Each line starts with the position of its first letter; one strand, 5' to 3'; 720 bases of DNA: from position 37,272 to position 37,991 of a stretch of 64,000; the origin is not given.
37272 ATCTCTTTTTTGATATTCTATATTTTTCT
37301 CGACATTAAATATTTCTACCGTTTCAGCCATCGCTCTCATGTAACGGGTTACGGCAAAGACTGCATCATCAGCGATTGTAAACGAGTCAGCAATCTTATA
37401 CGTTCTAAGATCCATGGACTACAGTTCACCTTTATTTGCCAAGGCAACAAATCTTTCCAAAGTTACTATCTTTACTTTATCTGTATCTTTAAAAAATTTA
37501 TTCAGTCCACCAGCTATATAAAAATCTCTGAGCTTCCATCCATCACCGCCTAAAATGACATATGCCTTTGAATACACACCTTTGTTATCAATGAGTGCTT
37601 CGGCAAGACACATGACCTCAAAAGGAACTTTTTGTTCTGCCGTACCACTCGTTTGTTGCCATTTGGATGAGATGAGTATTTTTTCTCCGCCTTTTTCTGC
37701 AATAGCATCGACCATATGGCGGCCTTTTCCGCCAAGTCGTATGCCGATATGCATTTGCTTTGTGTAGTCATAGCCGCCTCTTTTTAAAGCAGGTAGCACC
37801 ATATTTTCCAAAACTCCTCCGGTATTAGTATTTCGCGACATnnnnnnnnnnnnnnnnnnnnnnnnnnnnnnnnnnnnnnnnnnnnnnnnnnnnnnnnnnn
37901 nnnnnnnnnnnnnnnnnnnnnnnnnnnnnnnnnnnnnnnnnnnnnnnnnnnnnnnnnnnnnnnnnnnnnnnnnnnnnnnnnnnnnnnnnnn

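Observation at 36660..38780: Low-GC island with a DPPY amino-methyltransferase and two small PD-(D/E)XK-like proteins, a candidate horizontally acquired variant R-M or defence module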

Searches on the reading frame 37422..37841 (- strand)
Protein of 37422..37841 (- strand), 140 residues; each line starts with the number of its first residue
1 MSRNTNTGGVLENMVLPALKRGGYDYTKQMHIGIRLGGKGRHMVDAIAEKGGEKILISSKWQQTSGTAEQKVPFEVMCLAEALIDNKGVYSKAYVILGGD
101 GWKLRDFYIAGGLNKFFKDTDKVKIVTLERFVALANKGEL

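Call 4: search_protein_families(library=pfam, proteins=[window:37422-37841:-], max_evalue=1)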
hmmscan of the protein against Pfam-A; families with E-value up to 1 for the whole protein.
window:37422-37841:- (140 aa): 2 families
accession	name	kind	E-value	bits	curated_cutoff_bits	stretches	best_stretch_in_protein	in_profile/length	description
PF20472.4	PDDEXK_11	-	2.6e-14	53.6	23.7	1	5-138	3-144/145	PD-(D/E)XK nuclease superfamily domain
PF13635.12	DUF4143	-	0.063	13.5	28.1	1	2-61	101-159/160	Domain of unknown function (DUF4143)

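Call 5: search_protein_families(library=ncbifam, proteins=[window:37422-37841:-], max_evalue=1)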
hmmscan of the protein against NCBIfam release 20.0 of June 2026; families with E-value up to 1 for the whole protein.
window:37422-37841:- (140 aa): 1 family
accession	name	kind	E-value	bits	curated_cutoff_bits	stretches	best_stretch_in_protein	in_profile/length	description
NF047931.1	antiphage_GapS1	subfamily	0.057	12.3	320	1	8-61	261-313/455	GapS1 family protein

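Call 6: search_protein_families(library=padloc, proteins=[window:37422-37841:-], max_evalue=1)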
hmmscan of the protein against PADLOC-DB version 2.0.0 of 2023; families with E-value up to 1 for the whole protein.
window:37422-37841:- (140 aa): 1 family
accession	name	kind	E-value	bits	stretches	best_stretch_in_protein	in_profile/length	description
PDLC04787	PDC-S01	-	0.0042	14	1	2-65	306-361/412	-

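Call 7: search_solved_structures(query=window:37422-37841:-, max_evalue=10)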
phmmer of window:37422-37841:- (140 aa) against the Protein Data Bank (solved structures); distinct sequences matched with E-value up to 10: 9.
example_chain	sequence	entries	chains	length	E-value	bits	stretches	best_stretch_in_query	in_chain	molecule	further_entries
6i9c_A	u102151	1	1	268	0.32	14.6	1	12-73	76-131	Ubiquitin thioesterase otulin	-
5oe7_A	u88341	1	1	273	0.34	14.5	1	12-73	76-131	Ubiquitin thioesterase otulin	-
3znz_A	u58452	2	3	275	0.34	14.5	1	12-73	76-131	PROTEIN FAM105B | Ubiquitin thioesterase otulin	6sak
3znx_A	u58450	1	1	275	0.34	14.5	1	12-73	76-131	PROTEIN FAM105B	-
3znv_A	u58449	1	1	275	0.34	14.5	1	12-73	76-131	PROTEIN FAM105B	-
4ksl_A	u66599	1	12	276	0.34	14.5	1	12-73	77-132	Protein FAM105B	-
4ksj_A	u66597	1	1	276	0.34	14.5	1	12-73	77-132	Protein FAM105B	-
9lzx_A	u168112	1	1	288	0.37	14.4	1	12-72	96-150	Ubiquitin thioesterase otulin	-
4ksk_A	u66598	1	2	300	0.39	14.3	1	12-72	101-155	Protein FAM105B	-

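Call 10: find_homologous_proteins(query=window:37422-37841:-, max_evalue=0.001)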
Query window:37422-37841:- (140 aa): 2746 proteins with E <= 0.001 among 2776 candidates; the best 120 are listed.
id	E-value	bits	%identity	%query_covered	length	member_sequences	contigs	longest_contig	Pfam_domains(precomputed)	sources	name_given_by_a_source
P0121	4.6e-78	278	100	91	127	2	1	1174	PF20472.5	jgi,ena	-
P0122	7.3e-71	255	81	99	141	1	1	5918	PF20472.5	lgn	-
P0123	2.9e-70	253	79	99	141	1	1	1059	PF20472.5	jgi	jgi:hypothetical protein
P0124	3.0e-70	253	81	100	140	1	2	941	PF20472.5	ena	-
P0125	5.2e-70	252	81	100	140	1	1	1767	PF20472.5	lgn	-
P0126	1.4e-69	251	79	100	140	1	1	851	PF20472.5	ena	-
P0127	2.2e-69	250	78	99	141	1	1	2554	PF20472.5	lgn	-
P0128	4.7e-69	249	80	99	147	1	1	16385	PF20472.5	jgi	jgi:hypothetical protein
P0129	1.6e-68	247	79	99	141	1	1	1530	PF20472.5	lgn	-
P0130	2.3e-68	247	75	100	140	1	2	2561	PF20472.5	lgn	-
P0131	8.2e-68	245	77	99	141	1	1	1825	PF20472.5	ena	-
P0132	4.1e-67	243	75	100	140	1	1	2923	PF20472.5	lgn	-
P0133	7.4e-66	239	76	100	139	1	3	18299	PF20472.5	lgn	-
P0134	1.9e-64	234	71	100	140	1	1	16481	PF20472.5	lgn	-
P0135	5.7e-64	232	74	100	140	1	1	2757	PF20472.5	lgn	-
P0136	1.0e-63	232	72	100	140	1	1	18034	PF20472.5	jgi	jgi:hypothetical protein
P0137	2.0e-63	231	77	100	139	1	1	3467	PF20472.5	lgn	-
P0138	2.1e-63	231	71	99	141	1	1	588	PF20472.5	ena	-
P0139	5.4e-63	229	72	99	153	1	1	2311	PF20472.5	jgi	jgi:hypothetical protein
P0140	1.4e-62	228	72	99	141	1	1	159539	PF20472.5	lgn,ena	-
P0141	3.2e-61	224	71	100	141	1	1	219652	PF20472.5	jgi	-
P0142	4.1e-61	223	73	100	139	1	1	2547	PF20472.5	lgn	-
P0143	1.1e-60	222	78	91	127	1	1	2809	PF20472.5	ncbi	-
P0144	2.6e-60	221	71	100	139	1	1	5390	PF20472.5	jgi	jgi:predicted AAA+ superfamily ATPase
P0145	1.0e-59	219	71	99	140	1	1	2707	PF20472.5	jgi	-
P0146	2.7e-59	217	77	91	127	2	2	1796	PF20472.5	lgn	-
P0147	4.7e-59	217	72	99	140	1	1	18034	PF20472.5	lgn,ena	-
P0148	5.4e-59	216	70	100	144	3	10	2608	PF20472.5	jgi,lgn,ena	-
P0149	8.7e-59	216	72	99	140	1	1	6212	PF20472.5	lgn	-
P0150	4.3e-58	213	68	99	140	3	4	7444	PF20472.5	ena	-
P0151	1.1e-57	212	70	100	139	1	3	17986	PF20472.5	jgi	jgi:hypothetical protein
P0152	1.5e-57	212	79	84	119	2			PF20472.5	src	-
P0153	1.1e-56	209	73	91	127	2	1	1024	PF20472.5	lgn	-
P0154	7.4e-55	203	68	100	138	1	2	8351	PF20472.5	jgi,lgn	jgi:hypothetical protein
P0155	2.2e-54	201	68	99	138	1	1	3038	PF20472.5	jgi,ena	-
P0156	2.5e-54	201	65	100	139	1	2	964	PF20472.5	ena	-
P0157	5.3e-54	200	67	100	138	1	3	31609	PF20472.5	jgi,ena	jgi:hypothetical protein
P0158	6.8e-54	200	66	99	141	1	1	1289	PF20472.5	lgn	-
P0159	2.8e-53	198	63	99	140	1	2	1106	PF20472.5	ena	-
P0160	3.0e-53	198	65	100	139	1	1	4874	PF20472.5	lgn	-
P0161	3.0e-53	198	65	99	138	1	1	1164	PF20472.5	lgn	-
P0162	5.0e-53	197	65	100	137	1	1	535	PF20472.5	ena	-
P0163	6.4e-53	197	65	100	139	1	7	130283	PF20472.5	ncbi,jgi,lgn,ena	ncbi:MAG TPA: PD-(D/E)XK nuclease superfamily protein [Candidatus Paceibacterota bacterium]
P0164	9.6e-53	196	65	99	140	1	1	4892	PF20472.5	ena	-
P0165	1.0e-52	196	67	99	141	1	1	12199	PF20472.5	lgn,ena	-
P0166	1.3e-52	196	65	99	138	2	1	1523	PF20472.5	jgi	jgi:hypothetical protein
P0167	1.7e-52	195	66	100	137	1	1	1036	PF20472.5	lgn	-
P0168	1.8e-52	195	65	99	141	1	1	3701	PF20472.5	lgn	-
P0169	1.9e-52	195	66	99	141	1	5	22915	PF20472.5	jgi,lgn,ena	jgi:hypothetical protein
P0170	2.1e-52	195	66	100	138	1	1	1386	PF20472.5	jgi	jgi:hypothetical protein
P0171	3.2e-52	194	74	83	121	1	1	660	PF20472.5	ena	-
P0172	3.4e-52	194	63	99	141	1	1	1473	PF20472.5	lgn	-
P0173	4.5e-52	194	65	100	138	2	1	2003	PF20472.5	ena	-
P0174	5.1e-52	194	65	99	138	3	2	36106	PF20472.5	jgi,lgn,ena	jgi:hypothetical protein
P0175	6.1e-52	193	69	99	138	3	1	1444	PF20472.5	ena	-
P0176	7.3e-52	193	65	99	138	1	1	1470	PF20472.5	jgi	jgi:hypothetical protein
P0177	8.2e-52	193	66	99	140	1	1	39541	PF20472.5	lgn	-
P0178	9.4e-52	193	65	99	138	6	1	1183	PF20472.5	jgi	-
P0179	1.1e-51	193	65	99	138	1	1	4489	PF20472.5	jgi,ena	jgi:hypothetical protein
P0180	1.1e-51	193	65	99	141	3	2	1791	PF20472.5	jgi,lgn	jgi:hypothetical protein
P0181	1.3e-51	192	66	99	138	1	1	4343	PF20472.5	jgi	jgi:hypothetical protein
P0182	1.5e-51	192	62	99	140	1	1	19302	PF20472.5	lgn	-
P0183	1.5e-51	192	64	99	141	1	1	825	PF20472.5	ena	-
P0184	1.5e-51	192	70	99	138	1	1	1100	PF20472.5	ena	-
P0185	2.0e-51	192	65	99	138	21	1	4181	PF20472.5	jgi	-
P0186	2.1e-51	192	67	100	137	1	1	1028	PF20472.5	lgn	-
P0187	2.1e-51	192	64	99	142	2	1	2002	PF20472.5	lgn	-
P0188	2.3e-51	192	67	99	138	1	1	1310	PF20472.5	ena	-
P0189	2.7e-51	191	67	99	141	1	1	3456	PF20472.5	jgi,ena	-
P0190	3.0e-51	191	68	100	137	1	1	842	PF20472.5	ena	-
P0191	3.0e-51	191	66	99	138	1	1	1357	PF20472.5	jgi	jgi:hypothetical protein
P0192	3.1e-51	191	67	100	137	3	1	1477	PF20472.5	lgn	-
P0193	3.2e-51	191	65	100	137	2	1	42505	PF20472.5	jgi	jgi:hypothetical protein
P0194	3.2e-51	191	67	97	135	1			PF20472.5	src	-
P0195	3.6e-51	191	63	99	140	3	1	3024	PF20472.5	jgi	-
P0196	4.2e-51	191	65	99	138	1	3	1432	PF20472.5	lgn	-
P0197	4.9e-51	191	67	99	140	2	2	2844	PF20472.5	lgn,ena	-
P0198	4.9e-51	191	65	99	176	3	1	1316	PF20472.5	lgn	-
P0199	5.0e-51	191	63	99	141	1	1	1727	PF20472.5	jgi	jgi:hypothetical protein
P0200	5.2e-51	190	66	100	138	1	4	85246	PF20472.5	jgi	jgi:hypothetical protein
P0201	5.9e-51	190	64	100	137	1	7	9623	PF20472.5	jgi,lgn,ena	-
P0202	6.0e-51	190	65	100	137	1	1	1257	PF20472.5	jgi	jgi:hypothetical protein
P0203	6.2e-51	190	65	100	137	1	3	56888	PF20472.5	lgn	-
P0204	7.0e-51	190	66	99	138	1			PF20472.5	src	-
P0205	7.2e-51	190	65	99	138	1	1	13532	PF20472.5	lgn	-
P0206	7.6e-51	190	64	99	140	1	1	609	PF20472.5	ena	-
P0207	7.6e-51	190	65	99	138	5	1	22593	PF20472.5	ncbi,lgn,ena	-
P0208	7.9e-51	190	66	100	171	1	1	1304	PF20472.5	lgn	-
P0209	8.1e-51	190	64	99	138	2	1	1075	PF20472.5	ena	-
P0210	8.3e-51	190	64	99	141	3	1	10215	PF20472.5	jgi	jgi:PD-(D/E)XK nuclease superfamily domain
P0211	9.3e-51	190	65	99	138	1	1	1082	PF20472.5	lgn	-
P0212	9.5e-51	190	65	99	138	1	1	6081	PF20472.5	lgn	-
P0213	9.9e-51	190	64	99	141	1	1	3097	PF20472.5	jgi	jgi:hypothetical protein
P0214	1.1e-50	189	66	99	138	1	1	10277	PF20472.5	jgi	jgi:hypothetical protein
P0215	1.1e-50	189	65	99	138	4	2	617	PF20472.5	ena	-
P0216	1.4e-50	189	65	100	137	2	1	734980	PF20472.5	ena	-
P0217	1.5e-50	189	64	100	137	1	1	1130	PF20472.5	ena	-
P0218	1.5e-50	189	65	100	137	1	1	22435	PF20472.5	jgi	jgi:hypothetical protein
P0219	1.6e-50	189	66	100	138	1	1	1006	PF20472.5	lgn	-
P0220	1.7e-50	189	66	99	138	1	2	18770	PF20472.5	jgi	jgi:PD-(D/E)XK nuclease superfamily domain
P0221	1.7e-50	189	64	94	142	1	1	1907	PF20472.5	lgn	-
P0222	1.8e-50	189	64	100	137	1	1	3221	PF20472.5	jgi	jgi:hypothetical protein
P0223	2.0e-50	189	65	100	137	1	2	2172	PF20472.5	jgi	-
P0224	2.0e-50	189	65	100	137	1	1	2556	PF20472.5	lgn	-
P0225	2.1e-50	189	66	99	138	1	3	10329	PF20472.5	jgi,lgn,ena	jgi:hypothetical protein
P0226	2.2e-50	188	66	100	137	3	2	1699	PF20472.5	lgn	-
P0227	2.3e-50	188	66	100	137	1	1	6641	PF20472.5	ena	-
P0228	2.3e-50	188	65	99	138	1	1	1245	PF20472.5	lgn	-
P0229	2.7e-50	188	64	99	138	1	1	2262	PF20472.5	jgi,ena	-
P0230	2.8e-50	188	64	100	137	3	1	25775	PF20472.5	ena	-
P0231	3.2e-50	188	63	99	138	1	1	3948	PF20472.5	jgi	jgi:hypothetical protein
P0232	3.4e-50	188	64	100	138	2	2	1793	PF20472.5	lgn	-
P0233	3.4e-50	188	65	99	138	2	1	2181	PF20472.5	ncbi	-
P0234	3.5e-50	188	65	99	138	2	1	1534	PF20472.5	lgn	-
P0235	3.6e-50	188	66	100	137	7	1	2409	PF20472.5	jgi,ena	-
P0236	3.6e-50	188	63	99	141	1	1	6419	PF20472.5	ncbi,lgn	-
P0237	3.7e-50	188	64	99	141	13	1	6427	PF20472.5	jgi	jgi:hypothetical protein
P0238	3.9e-50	188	63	99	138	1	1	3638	PF20472.5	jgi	jgi:hypothetical protein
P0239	4.0e-50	188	65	100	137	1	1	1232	PF20472.5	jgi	jgi:hypothetical protein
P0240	4.3e-50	187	64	99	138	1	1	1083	PF20472.5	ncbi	-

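Call 14: find_encoding_contigs(protein=P0140, flank=4000, max_places=2)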
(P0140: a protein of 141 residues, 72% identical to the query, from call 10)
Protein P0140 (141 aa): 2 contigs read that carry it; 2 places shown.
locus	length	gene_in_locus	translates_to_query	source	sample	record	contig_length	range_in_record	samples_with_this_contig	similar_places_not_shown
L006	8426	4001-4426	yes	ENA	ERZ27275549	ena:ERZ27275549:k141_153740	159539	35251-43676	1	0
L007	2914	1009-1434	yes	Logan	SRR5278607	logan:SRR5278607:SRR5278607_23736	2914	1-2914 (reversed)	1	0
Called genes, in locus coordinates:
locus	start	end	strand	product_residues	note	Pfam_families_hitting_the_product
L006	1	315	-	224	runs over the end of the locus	PF00702:Hydrolase, PF13419:HAD_2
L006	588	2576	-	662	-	-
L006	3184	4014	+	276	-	PF01555:N6_N4_Mtase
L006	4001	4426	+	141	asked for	PF20472:PDDEXK_11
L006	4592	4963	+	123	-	-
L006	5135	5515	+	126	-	PF07237:DUF1428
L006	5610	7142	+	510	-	PF00117:GATase, PF07722:Peptidase_C26 (weak), PF02540:NAD_synthase (weak), PF00958:GMP_synt_C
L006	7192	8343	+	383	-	PF00586:AIRS, PF02769:AIRS_C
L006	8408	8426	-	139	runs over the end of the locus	PF08818:DUF1801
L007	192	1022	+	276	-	PF01555:N6_N4_Mtase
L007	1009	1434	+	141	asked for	PF20472:PDDEXK_11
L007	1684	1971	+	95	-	-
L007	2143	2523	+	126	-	PF07237:DUF1428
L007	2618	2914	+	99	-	?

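Call 15: find_encoding_contigs(protein=P0163, flank=4000, max_places=3)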
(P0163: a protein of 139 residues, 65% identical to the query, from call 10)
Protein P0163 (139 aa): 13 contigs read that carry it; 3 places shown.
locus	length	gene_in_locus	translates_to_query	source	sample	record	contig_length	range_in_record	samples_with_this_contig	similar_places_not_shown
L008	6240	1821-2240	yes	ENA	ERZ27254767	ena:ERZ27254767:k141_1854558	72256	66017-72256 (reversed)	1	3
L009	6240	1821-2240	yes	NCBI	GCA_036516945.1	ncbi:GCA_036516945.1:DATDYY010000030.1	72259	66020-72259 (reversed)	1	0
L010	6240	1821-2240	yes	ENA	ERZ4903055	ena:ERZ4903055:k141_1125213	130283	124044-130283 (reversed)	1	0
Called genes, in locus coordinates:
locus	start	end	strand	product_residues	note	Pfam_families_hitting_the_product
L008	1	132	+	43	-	?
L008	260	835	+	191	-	-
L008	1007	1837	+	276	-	PF01555:N6_N4_Mtase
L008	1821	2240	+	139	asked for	PF20472:PDDEXK_11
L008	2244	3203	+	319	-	PF01471:PG_binding_1 (weak), PF01551:Peptidase_M23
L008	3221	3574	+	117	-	PF11225:DUF3024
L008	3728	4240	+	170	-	-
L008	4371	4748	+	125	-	-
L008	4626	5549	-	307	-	-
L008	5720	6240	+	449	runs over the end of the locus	-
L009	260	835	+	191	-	-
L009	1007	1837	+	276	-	PF01555:N6_N4_Mtase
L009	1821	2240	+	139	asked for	PF20472:PDDEXK_11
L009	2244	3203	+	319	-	PF01471:PG_binding_1 (weak), PF01551:Peptidase_M23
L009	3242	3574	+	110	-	PF11225:DUF3024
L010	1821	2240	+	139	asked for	PF20472:PDDEXK_11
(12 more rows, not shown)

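Call 16: find_encoding_contigs(protein=P0141, flank=4000, max_places=2)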
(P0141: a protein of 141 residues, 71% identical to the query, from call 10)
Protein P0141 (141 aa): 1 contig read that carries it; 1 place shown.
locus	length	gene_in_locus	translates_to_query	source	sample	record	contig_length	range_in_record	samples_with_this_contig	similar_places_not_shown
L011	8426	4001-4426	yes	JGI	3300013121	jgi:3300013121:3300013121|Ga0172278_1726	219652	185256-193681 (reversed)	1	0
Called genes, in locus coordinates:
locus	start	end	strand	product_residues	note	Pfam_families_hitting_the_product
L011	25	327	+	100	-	-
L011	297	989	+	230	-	PF00849:PseudoU_synth_2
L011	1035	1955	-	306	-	PF04542:Sigma70_r2, PF04545:Sigma70_r4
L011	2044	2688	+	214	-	-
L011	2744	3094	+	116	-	PF03819:MazG (weak), PF12643:MazG-like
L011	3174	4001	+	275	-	PF01555:N6_N4_Mtase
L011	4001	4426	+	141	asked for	PF20472:PDDEXK_11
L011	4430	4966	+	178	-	-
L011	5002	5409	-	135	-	-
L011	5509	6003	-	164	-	-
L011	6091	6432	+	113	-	PF01863:YgjP-like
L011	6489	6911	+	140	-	-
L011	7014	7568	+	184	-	-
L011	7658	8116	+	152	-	PF07963:N_methyl (weak)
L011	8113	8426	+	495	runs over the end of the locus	PF08309:LVIVD (faint)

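Call 30: search_dna_similar(query=window:37422-37841:-, collection=plasmids, mode=protein, max_evalue=0.001, max_rows=15)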
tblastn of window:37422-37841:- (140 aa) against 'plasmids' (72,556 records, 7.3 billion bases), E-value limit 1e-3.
No match.

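Call 38: search_solved_structures(query=A2, max_evalue=10, show_alignments=2)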
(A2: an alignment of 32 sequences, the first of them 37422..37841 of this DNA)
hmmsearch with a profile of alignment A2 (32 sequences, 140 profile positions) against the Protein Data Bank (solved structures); distinct sequences matched with E-value up to 10: 1.
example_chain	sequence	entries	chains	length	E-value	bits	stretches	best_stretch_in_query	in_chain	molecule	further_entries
1j0c_A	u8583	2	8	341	1.6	11.9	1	14-62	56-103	1-aminocyclopropane-1-carboxylate deaminase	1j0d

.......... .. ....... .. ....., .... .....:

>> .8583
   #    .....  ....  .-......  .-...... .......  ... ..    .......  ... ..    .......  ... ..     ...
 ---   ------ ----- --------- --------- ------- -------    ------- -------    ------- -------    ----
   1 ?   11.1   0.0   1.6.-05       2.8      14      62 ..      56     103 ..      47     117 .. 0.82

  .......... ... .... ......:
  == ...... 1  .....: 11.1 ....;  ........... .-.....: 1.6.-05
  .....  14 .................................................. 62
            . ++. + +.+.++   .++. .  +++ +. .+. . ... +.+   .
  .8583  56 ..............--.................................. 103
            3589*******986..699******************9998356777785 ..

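Call 39: predict_structure(alignment_id=A2)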
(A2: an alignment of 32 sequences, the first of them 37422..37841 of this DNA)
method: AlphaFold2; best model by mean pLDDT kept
length: 140 residues; sequences in the alignment: 32
mean_pLDDT: 90.5   pTM: 0.86
mean pLDDT of the five models: 90.5, 89.5, 89.4, 89.3, 84.7
residues with pLDDT >= 90: 106; 70-90: 25; 50-70: 5; < 50: 4
segments of 3 or more residues with pLDDT < 50: 1-4
pLDDT, mean of each block of 10 residues (from residue 1): 53 94 97 88 96 96 79 95 94 94 93 92 97 98
secondary structure, 60 per line:
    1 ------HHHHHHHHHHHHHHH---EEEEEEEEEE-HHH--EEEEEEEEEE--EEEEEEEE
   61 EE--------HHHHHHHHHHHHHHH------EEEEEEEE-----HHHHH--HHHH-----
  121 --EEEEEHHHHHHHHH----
elements in order: H7-21 E25-34 E41-50 E53-62 H71-85 E92-99 H105-109 H112-115 E123-127 H128-136

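Call 48: search_protein_families(library=phrogs, proteins=[window:37422-37841:-], max_evalue=0.01)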
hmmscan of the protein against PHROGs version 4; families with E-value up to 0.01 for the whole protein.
window:37422-37841:- (140 aa): 1 family
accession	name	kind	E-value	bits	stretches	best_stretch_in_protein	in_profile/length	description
phrog_6124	-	unknown function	3.1e-18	67.1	1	3-132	8-130/144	-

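Call 49: find_related_loci(query=A2, collection=metagenome_contigs, flank=3500)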
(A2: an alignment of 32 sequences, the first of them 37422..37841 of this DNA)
Query A2 (140 aa) in metagenome_contigs; peptide patterns used: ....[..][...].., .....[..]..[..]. (x = any residue, [..] = any of these).
599 stretches matched a pattern (row limit reached: there are more); 536 encode a relative of the query (tblastn E <= 1e-3); the best 80 are kept; 80 distinct loci.
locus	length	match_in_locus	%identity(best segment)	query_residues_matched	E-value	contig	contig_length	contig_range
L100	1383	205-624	70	1-140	5e-69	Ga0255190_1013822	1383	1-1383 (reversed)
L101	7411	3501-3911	67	1-140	1e-61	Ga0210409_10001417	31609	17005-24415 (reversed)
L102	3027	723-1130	68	2-140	4e-61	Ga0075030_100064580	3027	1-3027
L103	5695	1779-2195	65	1-140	3e-59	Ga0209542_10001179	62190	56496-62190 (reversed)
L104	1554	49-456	69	2-140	6e-61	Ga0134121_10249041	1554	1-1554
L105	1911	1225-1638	66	3-140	8e-60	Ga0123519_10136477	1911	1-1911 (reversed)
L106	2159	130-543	67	2-140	2e-59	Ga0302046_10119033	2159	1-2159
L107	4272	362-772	66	1-140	3e-58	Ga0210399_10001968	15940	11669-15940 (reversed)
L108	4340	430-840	66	1-140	6e-58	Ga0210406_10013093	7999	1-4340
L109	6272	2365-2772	65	2-140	3e-57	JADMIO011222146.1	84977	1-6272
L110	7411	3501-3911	66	1-140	7e-57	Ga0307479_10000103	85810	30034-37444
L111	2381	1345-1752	65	2-140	2e-57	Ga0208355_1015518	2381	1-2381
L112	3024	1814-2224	63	3-140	7e-57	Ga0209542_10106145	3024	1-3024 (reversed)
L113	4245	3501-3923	62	1-140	2e-56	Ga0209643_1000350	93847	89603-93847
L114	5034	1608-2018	64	1-140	2e-56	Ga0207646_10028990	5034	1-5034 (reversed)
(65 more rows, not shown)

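Call 50: find_related_loci(query=A2, collection=viral_contigs, flank=3500)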
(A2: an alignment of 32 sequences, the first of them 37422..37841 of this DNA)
Query A2 (140 aa) in viral_contigs; peptide patterns used: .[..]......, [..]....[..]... (x = any residue, [..] = any of these).
106 stretches matched a pattern, but none encodes a relative of the query by tblastn (E <= 1e-3).
